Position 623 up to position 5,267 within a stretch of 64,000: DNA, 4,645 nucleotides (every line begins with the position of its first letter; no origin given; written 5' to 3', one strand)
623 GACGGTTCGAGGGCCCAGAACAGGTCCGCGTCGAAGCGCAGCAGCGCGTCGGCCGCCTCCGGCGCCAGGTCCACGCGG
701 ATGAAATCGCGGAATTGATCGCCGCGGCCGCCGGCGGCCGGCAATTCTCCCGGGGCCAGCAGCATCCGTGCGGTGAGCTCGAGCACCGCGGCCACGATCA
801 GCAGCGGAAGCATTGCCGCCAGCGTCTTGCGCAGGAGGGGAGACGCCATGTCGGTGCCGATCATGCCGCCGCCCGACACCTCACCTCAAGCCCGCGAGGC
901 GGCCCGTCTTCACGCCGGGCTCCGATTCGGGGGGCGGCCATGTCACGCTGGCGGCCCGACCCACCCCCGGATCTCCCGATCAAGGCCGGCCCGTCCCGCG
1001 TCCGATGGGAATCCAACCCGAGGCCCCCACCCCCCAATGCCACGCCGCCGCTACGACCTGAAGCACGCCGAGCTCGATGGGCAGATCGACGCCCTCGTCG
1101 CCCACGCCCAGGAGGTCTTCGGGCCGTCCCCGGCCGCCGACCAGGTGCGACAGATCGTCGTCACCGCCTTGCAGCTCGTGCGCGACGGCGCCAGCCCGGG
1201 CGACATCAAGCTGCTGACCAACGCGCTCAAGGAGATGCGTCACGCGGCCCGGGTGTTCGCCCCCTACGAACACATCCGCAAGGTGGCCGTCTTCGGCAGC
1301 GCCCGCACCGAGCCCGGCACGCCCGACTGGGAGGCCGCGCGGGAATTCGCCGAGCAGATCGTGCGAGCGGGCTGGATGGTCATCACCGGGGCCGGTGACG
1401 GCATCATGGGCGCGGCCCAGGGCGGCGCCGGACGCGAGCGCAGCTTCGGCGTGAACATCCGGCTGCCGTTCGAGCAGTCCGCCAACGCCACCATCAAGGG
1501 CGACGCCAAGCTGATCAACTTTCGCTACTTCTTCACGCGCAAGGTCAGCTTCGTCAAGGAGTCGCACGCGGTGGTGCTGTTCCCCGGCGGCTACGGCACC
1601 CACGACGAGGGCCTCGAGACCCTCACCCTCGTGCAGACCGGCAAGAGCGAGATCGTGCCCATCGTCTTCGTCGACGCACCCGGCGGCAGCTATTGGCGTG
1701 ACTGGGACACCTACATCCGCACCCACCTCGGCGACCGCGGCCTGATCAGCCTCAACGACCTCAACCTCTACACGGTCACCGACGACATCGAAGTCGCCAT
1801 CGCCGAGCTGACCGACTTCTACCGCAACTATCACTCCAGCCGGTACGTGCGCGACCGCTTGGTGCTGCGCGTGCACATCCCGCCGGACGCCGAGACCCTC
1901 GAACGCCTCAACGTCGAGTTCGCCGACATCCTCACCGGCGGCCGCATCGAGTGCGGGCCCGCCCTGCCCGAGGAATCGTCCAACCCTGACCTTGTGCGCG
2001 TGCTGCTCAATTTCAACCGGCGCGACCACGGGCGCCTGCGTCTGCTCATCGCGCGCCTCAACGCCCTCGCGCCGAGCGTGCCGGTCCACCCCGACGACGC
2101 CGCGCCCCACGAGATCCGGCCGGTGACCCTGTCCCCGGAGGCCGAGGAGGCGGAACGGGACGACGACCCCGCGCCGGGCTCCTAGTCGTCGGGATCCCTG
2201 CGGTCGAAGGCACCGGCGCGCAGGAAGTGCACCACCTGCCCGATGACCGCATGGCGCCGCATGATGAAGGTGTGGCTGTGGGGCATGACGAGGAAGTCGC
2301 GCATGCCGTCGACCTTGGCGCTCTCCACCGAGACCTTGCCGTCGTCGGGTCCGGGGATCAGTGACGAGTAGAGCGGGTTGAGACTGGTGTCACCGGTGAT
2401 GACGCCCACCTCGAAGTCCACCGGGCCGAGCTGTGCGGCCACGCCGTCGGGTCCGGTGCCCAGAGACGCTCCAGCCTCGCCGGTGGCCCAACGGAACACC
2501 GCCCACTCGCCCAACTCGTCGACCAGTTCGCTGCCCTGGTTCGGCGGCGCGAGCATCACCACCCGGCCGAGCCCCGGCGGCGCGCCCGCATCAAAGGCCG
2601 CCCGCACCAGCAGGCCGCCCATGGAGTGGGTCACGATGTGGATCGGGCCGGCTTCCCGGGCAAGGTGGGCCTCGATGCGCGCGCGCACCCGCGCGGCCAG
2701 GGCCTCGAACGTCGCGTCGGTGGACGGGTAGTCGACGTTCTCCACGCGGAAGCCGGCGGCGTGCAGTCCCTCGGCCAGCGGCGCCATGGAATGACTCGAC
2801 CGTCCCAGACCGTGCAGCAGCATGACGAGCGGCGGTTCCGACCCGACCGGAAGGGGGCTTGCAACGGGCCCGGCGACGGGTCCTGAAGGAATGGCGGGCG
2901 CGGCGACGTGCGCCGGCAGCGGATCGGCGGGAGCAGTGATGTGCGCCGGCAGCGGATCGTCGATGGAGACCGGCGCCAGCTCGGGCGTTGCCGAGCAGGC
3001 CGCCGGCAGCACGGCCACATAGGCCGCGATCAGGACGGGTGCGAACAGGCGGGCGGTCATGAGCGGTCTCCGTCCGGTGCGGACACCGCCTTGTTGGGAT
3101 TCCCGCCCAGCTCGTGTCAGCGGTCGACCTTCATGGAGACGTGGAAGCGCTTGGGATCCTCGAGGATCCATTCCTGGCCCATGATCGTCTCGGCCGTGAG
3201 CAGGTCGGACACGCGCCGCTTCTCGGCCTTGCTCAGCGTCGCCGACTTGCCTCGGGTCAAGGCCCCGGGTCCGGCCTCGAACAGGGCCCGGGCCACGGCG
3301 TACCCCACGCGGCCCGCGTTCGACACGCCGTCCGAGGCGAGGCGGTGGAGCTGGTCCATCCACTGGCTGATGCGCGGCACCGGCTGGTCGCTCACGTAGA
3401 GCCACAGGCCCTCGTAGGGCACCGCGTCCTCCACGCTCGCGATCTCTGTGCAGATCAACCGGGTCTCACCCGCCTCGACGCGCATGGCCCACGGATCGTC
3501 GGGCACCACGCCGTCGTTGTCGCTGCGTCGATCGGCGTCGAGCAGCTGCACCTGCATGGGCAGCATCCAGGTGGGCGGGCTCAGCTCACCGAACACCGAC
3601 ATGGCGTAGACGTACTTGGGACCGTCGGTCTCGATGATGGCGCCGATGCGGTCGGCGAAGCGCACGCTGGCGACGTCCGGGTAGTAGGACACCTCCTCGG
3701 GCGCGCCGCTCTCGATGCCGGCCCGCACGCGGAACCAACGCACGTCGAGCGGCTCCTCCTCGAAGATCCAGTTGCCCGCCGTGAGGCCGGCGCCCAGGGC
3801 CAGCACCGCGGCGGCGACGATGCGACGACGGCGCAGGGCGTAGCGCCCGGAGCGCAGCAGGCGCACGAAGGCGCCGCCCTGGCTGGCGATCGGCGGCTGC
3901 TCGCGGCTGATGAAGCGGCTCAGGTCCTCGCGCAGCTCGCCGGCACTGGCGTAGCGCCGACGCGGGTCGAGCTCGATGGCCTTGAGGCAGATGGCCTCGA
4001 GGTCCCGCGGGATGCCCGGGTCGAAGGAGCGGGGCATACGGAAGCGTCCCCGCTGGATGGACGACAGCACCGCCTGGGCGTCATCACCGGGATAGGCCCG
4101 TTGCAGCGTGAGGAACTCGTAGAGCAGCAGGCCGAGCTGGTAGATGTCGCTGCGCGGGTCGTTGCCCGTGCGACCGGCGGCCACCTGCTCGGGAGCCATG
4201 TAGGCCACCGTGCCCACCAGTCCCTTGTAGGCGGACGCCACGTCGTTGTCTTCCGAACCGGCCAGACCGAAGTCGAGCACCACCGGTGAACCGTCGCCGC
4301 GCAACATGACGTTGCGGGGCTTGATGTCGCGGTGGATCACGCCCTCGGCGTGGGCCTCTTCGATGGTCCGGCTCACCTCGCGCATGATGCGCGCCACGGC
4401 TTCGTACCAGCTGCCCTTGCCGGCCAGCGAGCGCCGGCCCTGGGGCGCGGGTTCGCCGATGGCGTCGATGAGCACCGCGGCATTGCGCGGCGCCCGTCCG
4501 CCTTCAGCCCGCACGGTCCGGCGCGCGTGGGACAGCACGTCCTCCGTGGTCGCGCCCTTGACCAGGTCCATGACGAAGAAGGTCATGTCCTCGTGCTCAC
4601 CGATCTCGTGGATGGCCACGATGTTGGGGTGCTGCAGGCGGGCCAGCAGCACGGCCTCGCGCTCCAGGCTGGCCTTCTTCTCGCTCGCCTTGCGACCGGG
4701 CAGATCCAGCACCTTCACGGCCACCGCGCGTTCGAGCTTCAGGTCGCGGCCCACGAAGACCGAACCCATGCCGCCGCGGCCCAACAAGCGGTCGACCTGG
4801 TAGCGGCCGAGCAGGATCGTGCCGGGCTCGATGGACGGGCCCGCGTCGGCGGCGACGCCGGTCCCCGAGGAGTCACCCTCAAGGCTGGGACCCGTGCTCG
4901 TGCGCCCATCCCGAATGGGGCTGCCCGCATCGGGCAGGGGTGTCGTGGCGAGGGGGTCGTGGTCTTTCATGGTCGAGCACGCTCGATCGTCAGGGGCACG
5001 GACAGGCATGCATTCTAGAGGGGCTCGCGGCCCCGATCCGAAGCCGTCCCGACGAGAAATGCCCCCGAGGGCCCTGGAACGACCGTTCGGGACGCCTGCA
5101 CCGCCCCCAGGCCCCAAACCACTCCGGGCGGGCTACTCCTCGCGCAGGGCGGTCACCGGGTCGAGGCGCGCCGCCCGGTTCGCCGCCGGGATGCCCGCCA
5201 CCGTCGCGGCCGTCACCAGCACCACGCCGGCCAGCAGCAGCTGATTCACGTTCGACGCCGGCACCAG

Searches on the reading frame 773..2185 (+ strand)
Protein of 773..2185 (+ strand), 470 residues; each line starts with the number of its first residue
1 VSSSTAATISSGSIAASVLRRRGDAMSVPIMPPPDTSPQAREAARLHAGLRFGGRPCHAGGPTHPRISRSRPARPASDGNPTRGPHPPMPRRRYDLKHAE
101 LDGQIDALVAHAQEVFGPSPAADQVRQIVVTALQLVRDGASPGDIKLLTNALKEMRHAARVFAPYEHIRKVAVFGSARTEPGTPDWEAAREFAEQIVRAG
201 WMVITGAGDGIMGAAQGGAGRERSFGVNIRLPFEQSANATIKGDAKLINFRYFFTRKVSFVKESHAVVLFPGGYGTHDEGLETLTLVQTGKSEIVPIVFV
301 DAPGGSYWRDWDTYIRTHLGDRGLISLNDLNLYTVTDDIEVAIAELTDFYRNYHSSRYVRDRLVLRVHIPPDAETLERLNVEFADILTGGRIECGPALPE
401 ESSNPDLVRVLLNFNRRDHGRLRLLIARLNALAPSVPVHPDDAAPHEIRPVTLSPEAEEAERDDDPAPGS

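Call 91: search_protein_families(library=pfam, proteins=[window:773-2185:+], max_evalue=0.001)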
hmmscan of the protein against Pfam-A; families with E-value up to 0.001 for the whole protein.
window:773-2185:+ (470 aa): 2 families
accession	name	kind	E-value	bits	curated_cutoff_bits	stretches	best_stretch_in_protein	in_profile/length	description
PF03641.19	Lysine_decarbox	-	7.4e-23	81.6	27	1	212-345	1-130/131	Possible lysine decarboxylase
PF18306.6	LDcluster4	-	8e-11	42.2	26.3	1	170-279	3-109/151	SLOG cluster4 family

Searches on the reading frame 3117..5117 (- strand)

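Call 91: search_protein_families(library=pfam, proteins=[window:3117-5117:-], max_evalue=0.001)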
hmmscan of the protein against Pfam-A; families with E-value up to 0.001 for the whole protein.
window:3117-5117:- (666 aa): 4 families
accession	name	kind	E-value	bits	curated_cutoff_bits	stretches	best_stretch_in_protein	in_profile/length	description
PF00069.31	Pkinase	-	6.4e-40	137.6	31.7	1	106-389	1-252/263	Protein kinase domain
PF07714.23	PK_Tyr_Ser-Thr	-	8.8e-28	97.7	23.1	1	108-389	3-249/258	Protein tyrosine and serine/threonine kinase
PF01636.29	APH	-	1e-08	35.7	23.2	1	229-289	140-200/239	Phosphotransferase enzyme family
PF17667.7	Pkinase_fungal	-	0.00046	19.5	24.1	0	257-311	305-364/387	Fungal protein kinase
